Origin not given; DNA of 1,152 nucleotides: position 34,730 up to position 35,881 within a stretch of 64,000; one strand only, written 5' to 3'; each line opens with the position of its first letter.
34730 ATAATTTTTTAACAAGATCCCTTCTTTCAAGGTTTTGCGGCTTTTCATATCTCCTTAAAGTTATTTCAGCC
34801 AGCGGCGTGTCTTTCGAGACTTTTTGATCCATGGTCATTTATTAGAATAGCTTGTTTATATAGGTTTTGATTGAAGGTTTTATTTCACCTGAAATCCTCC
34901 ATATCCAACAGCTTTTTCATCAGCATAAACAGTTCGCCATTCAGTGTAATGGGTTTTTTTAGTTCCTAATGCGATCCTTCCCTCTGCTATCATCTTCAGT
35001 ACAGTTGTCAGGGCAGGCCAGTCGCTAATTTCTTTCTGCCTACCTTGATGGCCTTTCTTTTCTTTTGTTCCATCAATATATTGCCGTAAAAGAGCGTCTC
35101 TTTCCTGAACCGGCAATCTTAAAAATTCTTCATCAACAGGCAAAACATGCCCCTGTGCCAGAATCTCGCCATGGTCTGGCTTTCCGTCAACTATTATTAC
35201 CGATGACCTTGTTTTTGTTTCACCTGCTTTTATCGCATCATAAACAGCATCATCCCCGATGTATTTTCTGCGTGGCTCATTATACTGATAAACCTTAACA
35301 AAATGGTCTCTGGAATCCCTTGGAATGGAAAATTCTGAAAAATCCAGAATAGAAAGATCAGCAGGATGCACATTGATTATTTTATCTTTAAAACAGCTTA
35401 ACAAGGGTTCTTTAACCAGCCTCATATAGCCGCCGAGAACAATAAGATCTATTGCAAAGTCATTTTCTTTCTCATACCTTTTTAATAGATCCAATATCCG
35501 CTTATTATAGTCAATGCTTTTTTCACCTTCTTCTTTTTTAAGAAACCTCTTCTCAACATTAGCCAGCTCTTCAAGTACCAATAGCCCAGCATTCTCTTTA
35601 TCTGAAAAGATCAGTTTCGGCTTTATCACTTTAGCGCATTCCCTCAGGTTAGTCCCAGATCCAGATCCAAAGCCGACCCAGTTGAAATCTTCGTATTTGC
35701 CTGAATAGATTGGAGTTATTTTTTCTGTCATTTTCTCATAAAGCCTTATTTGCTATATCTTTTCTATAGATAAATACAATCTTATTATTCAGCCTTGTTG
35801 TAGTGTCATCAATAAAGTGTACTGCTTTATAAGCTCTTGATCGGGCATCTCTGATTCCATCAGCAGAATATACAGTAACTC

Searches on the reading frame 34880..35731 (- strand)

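Call 69: search_protein_families(library=pfam, max_evalue=0.001, proteins=[window:34880-35731:-])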
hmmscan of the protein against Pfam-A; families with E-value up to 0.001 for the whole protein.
window:34880-35731:- (283 aa): 1 family
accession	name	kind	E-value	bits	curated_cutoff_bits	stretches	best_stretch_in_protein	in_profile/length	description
PF00551.24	Formyl_trans_N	-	1.6e-12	48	26.1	1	40-124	32-110/181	Formyl transferase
